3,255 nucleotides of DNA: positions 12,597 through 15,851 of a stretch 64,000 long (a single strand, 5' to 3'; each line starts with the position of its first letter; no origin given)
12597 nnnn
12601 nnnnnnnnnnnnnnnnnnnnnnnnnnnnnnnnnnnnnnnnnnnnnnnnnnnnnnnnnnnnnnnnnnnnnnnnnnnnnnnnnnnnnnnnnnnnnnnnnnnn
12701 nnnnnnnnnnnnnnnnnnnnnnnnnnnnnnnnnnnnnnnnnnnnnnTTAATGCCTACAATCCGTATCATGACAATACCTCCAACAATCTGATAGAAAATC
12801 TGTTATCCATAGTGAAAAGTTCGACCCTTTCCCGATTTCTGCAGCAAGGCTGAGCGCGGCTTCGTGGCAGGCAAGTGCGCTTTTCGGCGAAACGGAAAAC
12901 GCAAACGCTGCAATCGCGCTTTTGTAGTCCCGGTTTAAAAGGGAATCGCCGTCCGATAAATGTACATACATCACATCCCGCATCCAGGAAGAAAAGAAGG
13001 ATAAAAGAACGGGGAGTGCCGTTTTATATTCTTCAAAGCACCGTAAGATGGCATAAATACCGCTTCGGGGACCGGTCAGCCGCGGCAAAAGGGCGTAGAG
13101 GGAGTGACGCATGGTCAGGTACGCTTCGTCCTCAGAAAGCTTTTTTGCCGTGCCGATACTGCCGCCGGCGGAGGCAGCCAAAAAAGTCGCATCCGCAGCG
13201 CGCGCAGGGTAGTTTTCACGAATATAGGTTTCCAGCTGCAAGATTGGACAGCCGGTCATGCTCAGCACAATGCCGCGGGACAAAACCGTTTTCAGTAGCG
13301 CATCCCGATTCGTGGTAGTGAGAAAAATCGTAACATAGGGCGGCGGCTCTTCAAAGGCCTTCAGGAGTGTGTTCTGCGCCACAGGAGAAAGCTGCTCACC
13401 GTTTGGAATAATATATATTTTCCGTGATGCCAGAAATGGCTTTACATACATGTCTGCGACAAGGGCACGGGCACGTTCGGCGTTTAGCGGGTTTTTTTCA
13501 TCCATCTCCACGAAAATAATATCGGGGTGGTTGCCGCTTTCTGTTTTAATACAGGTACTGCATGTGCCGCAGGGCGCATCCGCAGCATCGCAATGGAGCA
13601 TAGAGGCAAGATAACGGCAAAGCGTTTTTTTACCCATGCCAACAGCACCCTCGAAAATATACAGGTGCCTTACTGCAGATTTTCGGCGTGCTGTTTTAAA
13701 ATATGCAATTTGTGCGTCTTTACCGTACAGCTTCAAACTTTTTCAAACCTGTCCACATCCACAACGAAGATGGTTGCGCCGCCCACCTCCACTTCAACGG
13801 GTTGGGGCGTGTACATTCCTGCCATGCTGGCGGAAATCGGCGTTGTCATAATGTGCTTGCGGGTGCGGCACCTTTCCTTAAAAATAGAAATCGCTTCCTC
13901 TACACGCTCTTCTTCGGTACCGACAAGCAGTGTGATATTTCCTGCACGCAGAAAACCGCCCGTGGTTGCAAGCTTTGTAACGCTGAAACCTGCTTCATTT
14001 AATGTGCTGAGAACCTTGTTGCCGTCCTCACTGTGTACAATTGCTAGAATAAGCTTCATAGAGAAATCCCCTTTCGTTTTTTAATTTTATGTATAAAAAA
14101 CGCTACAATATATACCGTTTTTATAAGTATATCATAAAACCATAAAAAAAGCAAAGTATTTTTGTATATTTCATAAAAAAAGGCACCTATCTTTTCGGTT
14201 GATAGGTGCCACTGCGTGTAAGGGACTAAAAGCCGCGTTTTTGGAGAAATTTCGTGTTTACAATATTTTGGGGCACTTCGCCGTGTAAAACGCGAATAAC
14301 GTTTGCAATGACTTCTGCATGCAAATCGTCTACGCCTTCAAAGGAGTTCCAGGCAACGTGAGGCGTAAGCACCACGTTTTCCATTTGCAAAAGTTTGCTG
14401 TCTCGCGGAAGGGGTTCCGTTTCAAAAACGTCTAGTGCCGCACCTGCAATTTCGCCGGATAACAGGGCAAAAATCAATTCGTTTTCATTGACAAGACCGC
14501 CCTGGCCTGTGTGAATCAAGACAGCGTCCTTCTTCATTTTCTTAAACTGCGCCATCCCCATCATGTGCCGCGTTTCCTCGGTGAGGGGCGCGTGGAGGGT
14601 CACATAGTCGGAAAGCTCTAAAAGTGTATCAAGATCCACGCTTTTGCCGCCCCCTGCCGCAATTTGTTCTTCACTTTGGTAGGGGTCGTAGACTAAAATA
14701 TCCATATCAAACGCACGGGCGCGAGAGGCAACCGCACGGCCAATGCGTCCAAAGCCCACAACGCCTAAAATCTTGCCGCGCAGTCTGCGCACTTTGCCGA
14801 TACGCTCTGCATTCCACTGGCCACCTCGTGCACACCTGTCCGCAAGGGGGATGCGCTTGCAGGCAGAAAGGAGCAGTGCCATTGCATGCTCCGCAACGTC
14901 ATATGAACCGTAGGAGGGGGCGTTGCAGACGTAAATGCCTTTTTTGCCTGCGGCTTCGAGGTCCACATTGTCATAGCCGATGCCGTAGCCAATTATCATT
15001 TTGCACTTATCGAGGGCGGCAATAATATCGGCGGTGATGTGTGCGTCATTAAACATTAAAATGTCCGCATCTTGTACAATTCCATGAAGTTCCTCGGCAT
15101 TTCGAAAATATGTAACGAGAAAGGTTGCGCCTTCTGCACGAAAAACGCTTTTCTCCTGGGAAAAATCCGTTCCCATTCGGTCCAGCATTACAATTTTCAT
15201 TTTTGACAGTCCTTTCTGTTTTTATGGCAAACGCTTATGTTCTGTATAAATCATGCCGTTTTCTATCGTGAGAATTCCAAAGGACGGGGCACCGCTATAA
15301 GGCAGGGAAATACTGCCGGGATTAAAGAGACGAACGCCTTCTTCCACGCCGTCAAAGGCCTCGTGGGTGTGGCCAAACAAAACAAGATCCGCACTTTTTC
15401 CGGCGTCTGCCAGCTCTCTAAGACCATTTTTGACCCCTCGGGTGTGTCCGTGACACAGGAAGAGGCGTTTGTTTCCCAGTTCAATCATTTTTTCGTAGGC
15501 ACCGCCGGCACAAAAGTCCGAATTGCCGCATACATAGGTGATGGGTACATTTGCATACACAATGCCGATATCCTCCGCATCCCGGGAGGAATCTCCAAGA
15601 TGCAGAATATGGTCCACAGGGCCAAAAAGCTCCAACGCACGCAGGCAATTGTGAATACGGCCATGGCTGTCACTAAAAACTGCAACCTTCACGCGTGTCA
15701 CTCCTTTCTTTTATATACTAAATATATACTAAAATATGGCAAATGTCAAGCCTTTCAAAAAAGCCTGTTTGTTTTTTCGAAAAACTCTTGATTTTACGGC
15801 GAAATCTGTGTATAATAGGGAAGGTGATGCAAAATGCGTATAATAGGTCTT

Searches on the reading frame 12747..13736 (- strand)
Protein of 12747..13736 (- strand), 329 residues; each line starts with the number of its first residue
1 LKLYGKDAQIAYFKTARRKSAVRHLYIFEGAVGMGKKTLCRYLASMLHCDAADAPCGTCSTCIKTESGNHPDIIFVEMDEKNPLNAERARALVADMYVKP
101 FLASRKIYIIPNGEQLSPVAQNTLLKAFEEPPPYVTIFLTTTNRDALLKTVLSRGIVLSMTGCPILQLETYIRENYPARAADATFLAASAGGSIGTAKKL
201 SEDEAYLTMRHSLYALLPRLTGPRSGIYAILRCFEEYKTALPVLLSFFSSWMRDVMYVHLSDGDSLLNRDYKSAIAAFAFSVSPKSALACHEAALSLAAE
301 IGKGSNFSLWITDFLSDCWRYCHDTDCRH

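Call 5: search_protein_families(library=pfam, proteins=[window:12747-13736:-], max_evalue=0.1)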
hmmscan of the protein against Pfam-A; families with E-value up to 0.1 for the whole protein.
window:12747-13736:- (329 aa): 3 families
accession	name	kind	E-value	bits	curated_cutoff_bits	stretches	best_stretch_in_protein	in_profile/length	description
PF13177.12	DNA_pol3_delta2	-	1.7e-38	132.6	27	1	7-160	3-157/161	DNA polymerase III, delta subunit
PF09115.15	DNApol3-delta_C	-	1.4e-05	26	21.7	1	208-316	5-113/117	DNA polymerase III, delta subunit, C terminal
PF02367.23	TsaE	-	0.081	13.3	26.6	0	21-51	19-50/128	Threonylcarbamoyl adenosine biosynthesis protein TsaE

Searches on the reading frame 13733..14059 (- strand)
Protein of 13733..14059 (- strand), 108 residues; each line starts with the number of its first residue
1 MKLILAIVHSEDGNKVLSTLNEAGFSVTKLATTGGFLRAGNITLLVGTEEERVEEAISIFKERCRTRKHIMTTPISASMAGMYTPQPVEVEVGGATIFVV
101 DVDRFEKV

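Call 59: search_protein_families(library=ncbifam, proteins=[window:13733-14059:-], max_evalue=0.0001)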
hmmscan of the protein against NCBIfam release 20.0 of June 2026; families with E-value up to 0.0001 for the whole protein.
window:13733-14059:- (108 aa): 1 family
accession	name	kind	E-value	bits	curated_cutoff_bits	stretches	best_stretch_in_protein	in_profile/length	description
NF058593.1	CycDAmpRcpDarA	equivalog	8.8e-40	135.5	140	1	1-107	1-109/110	cyclic di-AMP receptor DarA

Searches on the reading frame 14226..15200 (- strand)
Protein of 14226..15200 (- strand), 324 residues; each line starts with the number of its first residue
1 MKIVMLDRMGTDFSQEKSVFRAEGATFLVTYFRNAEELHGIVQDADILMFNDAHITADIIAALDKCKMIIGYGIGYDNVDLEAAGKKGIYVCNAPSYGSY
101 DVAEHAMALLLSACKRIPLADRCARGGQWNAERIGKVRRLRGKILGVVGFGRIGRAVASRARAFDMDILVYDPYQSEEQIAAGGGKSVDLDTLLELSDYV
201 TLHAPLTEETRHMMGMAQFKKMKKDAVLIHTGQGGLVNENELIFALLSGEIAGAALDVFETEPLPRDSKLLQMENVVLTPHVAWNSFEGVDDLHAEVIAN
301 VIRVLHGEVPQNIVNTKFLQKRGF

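Call 48: search_protein_families(library=pfam, proteins=[window:14226-15200:-], max_evalue=0.00001)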
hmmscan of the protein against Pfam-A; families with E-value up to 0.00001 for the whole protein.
window:14226-15200:- (324 aa): 2 families
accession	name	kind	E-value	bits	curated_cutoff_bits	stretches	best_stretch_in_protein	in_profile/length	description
PF02826.25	2-Hacid_dh_C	-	3e-62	209.6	25.1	1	107-283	1-178/178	D-isomer specific 2-hydroxyacid dehydrogenase, NAD binding domain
PF00389.36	2-Hacid_dh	-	2.2e-27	95.8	24.6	1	16-315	11-134/134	D-isomer specific 2-hydroxyacid dehydrogenase, catalytic domain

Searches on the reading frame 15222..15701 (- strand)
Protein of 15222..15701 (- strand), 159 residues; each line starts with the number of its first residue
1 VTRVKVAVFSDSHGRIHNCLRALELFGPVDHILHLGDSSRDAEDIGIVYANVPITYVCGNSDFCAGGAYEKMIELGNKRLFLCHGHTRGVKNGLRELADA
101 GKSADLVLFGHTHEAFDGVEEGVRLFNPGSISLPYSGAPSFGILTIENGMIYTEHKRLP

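Call 48: search_protein_families(library=pfam, proteins=[window:15222-15701:-], max_evalue=0.00001)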
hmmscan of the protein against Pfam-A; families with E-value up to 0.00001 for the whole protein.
window:15222-15701:- (159 aa): 1 family
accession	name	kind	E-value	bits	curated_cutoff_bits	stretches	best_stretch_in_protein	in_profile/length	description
PF12850.12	Metallophos_2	-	1.1e-27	97.3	27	1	5-148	2-153/154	Calcineurin-like phosphoesterase superfamily domain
